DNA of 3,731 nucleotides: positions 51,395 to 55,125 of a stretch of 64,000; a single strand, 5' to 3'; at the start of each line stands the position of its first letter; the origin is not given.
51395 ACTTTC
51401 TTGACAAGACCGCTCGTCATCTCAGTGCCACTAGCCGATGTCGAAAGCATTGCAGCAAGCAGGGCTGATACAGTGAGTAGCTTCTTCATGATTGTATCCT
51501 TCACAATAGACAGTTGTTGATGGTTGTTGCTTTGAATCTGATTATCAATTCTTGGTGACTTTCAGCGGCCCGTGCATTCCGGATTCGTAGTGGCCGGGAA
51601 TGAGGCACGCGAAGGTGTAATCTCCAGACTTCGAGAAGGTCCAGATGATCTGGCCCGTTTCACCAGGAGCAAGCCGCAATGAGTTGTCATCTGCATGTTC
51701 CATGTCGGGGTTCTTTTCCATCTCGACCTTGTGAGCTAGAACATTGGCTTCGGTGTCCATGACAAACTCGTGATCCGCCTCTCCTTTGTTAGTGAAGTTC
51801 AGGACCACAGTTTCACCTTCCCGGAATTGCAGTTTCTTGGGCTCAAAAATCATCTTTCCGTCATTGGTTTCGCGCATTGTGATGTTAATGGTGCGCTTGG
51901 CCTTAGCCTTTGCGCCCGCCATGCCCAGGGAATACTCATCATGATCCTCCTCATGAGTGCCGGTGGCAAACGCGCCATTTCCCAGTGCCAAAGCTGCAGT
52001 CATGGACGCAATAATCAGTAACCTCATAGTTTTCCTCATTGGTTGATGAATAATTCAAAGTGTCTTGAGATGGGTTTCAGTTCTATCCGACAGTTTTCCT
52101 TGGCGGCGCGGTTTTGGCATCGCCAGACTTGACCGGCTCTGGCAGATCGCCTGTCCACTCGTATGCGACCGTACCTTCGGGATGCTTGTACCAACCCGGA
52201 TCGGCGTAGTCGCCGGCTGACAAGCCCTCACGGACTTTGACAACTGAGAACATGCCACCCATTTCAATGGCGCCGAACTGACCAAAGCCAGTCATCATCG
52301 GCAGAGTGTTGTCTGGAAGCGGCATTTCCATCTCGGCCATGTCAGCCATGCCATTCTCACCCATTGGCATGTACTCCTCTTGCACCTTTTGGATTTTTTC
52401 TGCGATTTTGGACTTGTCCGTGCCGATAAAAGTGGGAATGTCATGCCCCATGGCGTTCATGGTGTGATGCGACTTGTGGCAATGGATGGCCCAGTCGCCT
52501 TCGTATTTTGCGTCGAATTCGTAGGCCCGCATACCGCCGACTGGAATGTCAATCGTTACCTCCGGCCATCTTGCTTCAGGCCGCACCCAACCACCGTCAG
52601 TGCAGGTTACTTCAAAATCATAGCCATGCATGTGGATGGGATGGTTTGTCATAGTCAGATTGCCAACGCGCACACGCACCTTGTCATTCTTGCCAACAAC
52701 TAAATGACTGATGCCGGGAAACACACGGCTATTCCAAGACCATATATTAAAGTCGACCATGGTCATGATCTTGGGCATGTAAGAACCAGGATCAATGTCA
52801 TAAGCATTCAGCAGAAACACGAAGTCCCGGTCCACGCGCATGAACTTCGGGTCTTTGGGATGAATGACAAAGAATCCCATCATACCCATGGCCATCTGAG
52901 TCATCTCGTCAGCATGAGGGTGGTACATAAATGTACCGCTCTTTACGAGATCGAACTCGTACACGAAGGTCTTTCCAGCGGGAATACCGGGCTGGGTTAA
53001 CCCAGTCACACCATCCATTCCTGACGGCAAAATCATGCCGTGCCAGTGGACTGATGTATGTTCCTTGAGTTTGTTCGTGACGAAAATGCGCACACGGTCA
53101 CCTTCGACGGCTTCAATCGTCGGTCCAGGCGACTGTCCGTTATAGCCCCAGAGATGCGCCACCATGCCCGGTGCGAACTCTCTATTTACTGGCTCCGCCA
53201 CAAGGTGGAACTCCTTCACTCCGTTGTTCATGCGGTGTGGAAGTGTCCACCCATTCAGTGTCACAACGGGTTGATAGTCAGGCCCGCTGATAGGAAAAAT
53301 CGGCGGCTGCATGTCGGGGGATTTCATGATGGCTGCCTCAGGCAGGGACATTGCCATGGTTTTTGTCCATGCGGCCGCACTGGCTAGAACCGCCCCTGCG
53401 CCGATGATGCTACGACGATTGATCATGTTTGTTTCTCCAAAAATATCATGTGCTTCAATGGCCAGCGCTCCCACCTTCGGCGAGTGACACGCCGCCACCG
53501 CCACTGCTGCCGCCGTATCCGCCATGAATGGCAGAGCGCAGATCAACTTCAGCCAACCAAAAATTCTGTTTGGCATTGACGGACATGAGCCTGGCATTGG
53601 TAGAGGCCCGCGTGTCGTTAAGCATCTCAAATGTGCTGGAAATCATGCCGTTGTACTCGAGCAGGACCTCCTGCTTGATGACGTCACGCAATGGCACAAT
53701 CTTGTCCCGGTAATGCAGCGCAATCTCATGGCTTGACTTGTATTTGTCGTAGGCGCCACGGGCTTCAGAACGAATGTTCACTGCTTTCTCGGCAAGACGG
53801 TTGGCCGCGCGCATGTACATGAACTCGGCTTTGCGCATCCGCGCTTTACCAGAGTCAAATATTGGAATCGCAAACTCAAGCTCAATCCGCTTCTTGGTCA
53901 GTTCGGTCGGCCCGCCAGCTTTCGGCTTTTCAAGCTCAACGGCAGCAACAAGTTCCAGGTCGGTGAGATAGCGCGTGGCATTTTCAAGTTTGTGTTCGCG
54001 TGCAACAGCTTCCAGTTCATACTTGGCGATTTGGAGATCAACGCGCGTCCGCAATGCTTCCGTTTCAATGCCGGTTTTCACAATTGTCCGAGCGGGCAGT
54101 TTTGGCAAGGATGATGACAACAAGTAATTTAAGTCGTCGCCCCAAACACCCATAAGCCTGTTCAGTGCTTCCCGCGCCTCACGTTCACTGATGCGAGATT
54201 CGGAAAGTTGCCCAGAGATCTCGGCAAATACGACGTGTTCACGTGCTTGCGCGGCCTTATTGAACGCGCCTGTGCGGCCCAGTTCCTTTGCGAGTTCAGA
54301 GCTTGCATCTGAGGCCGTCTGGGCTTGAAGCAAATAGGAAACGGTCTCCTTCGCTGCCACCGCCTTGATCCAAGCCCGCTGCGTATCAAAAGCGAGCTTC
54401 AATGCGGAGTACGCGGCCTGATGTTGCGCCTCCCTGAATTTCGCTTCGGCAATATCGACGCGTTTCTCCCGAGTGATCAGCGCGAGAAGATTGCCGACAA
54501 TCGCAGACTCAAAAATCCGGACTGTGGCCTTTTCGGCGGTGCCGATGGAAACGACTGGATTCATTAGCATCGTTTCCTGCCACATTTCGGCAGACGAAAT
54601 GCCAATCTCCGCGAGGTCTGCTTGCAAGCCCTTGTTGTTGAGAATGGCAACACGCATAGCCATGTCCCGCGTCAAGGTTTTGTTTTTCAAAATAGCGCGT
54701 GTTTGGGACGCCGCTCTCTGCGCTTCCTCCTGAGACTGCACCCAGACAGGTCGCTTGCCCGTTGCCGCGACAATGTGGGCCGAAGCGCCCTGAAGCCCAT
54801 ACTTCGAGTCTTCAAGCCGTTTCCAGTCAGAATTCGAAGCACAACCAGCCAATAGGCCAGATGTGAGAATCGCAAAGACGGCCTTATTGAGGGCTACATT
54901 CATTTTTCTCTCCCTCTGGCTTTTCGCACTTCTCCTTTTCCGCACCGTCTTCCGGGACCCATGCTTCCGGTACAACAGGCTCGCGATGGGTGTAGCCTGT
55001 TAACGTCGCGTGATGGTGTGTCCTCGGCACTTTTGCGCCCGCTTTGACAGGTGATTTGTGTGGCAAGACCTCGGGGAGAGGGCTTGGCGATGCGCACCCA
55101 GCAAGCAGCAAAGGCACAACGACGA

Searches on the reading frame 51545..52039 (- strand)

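Call 14: search_protein_families(library=pfam, proteins=[window:51545-52039:-])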
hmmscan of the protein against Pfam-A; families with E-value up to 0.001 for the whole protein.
window:51545-52039:- (164 aa): 3 families
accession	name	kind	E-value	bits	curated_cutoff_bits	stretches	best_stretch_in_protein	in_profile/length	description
PF00127.26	Copper-bind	-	7e-11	42.9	21.2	1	57-161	6-98/99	Copper binding proteins, plastocyanin/azurin family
PF13473.12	Cupredoxin_1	-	2.1e-07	31.4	27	1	43-147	15-94/104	Cupredoxin-like domain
PF06525.17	SoxE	-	0.00025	21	21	1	76-163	47-140/149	Sulfocyanin (SoxE) domain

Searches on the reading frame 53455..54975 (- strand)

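Call 14: search_protein_families(library=pfam, proteins=[window:53455-54975:-])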
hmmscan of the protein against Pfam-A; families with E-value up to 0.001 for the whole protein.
window:53455-54975:- (506 aa): 1 family
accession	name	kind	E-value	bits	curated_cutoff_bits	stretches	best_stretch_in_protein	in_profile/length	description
PF02321.23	OEP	-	8.8e-19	68.5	22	1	305-483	6-186/187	Outer membrane efflux protein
